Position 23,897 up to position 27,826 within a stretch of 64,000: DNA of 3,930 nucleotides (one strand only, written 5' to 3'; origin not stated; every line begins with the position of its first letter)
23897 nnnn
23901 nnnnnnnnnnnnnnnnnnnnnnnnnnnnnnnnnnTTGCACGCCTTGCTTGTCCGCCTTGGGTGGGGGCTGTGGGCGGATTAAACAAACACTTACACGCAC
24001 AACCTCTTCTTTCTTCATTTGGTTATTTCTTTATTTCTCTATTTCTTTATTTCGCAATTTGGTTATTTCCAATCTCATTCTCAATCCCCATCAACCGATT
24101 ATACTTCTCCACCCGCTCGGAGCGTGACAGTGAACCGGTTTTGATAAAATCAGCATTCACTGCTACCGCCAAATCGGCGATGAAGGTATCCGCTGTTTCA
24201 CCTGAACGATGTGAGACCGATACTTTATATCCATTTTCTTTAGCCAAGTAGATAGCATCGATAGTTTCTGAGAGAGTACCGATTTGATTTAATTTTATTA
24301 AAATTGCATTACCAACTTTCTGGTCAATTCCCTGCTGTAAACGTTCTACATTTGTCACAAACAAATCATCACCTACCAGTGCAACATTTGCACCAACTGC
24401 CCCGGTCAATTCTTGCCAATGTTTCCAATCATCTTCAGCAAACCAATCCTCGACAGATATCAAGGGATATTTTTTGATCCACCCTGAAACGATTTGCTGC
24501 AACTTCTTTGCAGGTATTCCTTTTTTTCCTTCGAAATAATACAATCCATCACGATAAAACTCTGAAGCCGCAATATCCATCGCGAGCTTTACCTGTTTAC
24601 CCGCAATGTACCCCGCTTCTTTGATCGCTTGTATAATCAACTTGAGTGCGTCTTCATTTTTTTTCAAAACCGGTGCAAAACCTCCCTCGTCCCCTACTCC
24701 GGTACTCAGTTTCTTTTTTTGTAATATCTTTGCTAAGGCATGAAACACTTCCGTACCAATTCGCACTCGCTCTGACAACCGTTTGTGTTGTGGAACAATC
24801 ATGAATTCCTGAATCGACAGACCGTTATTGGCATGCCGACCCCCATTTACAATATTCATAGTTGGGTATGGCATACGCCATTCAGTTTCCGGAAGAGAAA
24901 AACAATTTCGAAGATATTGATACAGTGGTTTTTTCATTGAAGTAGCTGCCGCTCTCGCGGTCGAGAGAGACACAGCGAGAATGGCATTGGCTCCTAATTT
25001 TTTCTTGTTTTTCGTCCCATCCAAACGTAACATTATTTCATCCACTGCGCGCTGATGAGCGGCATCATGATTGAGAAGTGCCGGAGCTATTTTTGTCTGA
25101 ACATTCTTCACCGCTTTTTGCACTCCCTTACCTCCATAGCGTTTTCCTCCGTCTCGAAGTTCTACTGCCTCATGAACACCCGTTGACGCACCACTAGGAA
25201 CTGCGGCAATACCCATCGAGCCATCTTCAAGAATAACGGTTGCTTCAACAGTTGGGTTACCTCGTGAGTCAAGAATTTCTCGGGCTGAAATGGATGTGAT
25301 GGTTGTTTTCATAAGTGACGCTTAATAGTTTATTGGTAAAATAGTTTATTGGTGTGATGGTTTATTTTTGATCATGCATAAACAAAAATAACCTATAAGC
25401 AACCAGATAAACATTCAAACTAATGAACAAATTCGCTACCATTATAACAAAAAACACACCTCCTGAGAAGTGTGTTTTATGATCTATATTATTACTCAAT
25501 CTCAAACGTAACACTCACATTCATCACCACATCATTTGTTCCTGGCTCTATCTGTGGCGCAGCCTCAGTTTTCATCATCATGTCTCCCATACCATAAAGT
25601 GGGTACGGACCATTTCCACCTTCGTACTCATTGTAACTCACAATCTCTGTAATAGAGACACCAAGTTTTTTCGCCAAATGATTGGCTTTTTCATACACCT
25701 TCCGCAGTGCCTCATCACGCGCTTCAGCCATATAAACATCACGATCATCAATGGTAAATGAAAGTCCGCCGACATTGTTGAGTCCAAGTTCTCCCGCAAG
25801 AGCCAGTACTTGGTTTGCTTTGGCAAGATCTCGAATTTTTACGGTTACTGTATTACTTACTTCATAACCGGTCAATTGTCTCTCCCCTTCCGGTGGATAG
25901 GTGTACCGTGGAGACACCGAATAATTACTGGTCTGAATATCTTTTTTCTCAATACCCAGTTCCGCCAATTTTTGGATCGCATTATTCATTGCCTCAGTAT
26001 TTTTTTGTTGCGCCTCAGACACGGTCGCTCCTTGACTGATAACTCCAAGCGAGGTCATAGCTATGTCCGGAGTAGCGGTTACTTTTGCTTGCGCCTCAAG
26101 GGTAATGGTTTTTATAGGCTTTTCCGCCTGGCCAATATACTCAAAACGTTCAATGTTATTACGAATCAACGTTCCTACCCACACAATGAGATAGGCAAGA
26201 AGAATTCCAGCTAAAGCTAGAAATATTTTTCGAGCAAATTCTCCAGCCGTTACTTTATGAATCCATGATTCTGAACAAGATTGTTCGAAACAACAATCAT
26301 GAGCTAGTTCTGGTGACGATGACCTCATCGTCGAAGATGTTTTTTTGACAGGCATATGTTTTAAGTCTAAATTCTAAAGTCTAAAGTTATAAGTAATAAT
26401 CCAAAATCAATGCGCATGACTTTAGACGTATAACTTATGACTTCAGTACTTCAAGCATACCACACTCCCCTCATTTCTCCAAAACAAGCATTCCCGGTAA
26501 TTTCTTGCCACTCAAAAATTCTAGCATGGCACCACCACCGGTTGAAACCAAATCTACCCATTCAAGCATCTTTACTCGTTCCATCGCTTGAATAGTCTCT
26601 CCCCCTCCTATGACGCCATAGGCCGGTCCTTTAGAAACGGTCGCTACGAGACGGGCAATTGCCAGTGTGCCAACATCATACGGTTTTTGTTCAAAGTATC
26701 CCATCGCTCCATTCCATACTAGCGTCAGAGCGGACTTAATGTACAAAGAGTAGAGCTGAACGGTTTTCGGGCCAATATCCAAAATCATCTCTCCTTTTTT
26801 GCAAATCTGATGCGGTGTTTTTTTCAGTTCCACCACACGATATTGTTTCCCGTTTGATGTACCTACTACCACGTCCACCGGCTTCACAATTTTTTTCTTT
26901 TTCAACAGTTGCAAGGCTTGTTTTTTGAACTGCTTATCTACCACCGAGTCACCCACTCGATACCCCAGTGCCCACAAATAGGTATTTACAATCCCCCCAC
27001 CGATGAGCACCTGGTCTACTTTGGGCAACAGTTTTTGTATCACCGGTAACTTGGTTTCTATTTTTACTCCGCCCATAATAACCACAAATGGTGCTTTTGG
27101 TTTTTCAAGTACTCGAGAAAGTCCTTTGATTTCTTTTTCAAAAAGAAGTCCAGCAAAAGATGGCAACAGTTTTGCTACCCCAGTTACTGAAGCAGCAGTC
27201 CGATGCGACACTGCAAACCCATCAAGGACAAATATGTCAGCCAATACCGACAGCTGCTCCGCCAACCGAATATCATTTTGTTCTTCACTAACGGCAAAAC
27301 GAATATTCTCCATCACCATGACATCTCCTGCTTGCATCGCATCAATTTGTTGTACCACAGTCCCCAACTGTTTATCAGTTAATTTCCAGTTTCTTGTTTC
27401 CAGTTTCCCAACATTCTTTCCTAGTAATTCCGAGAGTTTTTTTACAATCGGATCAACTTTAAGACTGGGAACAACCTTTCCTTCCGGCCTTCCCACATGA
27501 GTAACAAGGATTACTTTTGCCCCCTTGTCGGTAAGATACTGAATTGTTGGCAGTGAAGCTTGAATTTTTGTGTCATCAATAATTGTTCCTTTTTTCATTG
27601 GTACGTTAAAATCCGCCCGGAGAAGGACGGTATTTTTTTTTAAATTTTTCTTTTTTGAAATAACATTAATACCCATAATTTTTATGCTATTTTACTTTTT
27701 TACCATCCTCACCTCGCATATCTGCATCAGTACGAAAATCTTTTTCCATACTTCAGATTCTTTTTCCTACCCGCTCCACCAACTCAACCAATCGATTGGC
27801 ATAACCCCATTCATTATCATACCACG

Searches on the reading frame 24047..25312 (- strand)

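Call 64: search_protein_families(library=pfam, proteins=[window:24047-25312:-], max_evalue=0.001)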
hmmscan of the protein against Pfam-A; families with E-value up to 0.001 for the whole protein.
window:24047-25312:- (421 aa): 3 families
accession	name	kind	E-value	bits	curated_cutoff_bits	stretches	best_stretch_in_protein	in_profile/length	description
PF00113.28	Enolase_C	-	4.4e-106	354.9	21.5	1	146-418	3-285/296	Enolase, C-terminal TIM barrel domain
PF03952.21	Enolase_N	-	4.5e-58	195.5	35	1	5-134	1-131/131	Enolase, N-terminal domain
PF07476.17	MAAL_C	-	5e-06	26.3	27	1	301-389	131-220/249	Methylaspartate ammonia-lyase C-terminus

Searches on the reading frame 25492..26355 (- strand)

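Call 64: search_protein_families(library=pfam, proteins=[window:25492-26355:-], max_evalue=0.001)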
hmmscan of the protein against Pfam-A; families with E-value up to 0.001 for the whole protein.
window:25492-26355:- (287 aa): 1 family
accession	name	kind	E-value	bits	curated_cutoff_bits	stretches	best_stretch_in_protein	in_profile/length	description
PF04402.19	SIMPL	-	3.1e-56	191.3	25.2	1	84-284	1-205/205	Protein of unknown function (DUF541)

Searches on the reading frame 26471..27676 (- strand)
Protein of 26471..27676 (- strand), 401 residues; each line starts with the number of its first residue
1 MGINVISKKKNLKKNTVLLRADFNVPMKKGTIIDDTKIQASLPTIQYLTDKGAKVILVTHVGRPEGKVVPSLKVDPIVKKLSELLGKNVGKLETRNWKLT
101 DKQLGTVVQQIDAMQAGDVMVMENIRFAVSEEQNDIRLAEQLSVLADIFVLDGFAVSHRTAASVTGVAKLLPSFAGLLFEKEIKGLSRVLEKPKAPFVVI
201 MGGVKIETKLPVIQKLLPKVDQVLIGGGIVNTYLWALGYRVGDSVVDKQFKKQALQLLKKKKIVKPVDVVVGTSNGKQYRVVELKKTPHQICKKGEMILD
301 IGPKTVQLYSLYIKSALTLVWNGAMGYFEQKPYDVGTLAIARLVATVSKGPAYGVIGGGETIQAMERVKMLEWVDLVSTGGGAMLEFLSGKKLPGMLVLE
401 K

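Call 64: search_protein_families(library=pfam, proteins=[window:26471-27676:-], max_evalue=0.001)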
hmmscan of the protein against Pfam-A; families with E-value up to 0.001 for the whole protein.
window:26471-27676:- (401 aa): 1 family
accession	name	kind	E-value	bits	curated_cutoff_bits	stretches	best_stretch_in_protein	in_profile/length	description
PF00162.24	PGK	-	3.8e-121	405.1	27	1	11-391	5-379/379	Phosphoglycerate kinase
